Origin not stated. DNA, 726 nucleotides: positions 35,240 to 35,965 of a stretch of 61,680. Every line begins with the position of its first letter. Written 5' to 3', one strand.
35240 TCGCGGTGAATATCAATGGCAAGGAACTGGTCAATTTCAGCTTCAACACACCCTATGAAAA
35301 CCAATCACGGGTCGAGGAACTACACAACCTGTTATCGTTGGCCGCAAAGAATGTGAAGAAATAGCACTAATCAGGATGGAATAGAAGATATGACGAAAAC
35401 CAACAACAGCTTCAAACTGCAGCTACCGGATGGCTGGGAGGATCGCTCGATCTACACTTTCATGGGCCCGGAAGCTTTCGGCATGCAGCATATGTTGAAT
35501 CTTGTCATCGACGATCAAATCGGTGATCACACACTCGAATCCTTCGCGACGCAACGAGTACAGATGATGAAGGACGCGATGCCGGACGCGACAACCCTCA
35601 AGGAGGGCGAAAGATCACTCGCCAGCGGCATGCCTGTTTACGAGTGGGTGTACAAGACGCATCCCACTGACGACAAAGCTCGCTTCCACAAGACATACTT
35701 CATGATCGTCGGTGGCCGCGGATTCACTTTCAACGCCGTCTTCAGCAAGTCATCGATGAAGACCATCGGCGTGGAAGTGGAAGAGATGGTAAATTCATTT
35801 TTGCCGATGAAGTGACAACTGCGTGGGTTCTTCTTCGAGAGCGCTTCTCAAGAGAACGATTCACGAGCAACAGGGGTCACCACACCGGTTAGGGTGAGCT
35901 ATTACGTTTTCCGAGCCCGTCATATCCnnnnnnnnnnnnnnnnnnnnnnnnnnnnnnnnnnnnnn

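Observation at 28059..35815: Orphan PAAR island with no contractile-machine genes in 61 kb: PAAR-extension, leaderless 1121-aa protein, propeller, lipoprotein, Eag-like chaperone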

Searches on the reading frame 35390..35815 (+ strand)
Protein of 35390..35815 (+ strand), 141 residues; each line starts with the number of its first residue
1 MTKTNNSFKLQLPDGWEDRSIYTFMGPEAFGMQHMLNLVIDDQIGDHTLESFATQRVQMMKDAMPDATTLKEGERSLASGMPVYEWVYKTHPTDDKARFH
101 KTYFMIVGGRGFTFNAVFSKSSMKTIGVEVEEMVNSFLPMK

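Call 3: search_protein_families(library=pfam, proteins=[window:35390-35815:+], max_evalue=0.1)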
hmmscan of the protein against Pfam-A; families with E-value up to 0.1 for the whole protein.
window:35390-35815:+ (141 aa): 2 families
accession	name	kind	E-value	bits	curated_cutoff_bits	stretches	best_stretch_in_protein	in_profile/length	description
PF08786.17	DcrB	-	1.7e-06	28.6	27.2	1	9-115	3-106/127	DcrB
PF01789.22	PsbP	-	0.00083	19.9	23.5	1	4-137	9-153/155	PsbP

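Call 4: search_protein_families(library=ncbifam, proteins=[window:35390-35815:+], max_evalue=0.1)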
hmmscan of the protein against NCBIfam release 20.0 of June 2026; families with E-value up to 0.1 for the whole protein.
window:35390-35815:+ (141 aa): 0 families

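Call 66: search_solved_structures(query=A5, max_evalue=5)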
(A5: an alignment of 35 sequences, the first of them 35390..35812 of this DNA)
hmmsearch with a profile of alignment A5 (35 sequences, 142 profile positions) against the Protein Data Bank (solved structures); distinct sequences matched with E-value up to 5: 5.
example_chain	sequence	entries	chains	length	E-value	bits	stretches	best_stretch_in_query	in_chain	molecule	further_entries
6xrf_A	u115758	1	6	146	0.0028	20.6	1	7-95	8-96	Effector EagT6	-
1tu1_A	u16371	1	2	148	0.0029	20.6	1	7-95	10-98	hypothetical protein PA0094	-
6xrr_E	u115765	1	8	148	0.037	17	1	10-115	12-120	Putative cytoplasmic protein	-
6xrb_A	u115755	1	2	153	0.04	16.9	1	10-115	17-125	SciW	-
9mvg_A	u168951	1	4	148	0.11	15.5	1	10-115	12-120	SciW protein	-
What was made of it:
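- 35390..35815 (+): DUF1795/DcrB-fold, Eag-like cytoplasmic chaperone candidate. The only PDB matches of the family profile are EagT6 and SciW (call 66).
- On Eag chaperones (DUF1795): Only Eag structures match (call 66).
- Closest known: Eag. Same: The family profile matches only EagT6 and SciW in the PDB (call 66).
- The only PDB matches of the DUF1795 family profile are Eag chaperones (call 66).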

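Call 67: search_protein_families(library=pfam, alignment_id=A5, max_evalue=0.01)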
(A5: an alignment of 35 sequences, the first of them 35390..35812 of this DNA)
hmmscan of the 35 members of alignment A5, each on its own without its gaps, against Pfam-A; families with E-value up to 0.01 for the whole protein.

A. member 1, window:35390-35812:+ (141 aa): 2 families
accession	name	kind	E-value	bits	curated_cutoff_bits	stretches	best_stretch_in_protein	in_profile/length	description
PF08786.17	DcrB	-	1.7e-06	28.6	27.2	1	9-115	3-106/127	DcrB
PF01789.22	PsbP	-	0.00083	19.9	23.5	1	4-137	9-153/155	PsbP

B. families by the number of members that match (of 35 scanned): 4 families
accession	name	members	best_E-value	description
PF08786.17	DcrB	33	1.2e-13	DcrB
PF01789.22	PsbP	10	0.00044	PsbP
PF18933.6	PsbP_2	6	4.1e-06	PsbP-like protein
PF13091.12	PLDc_2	1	0.0054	PLD-like domain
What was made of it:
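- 35390..35815 (+): Pfam DcrB E 1.7e-6 (call 3); 33 of 35 family members match (call 67).
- On Eag chaperones (DUF1795): 33 of 35 members match (call 67).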
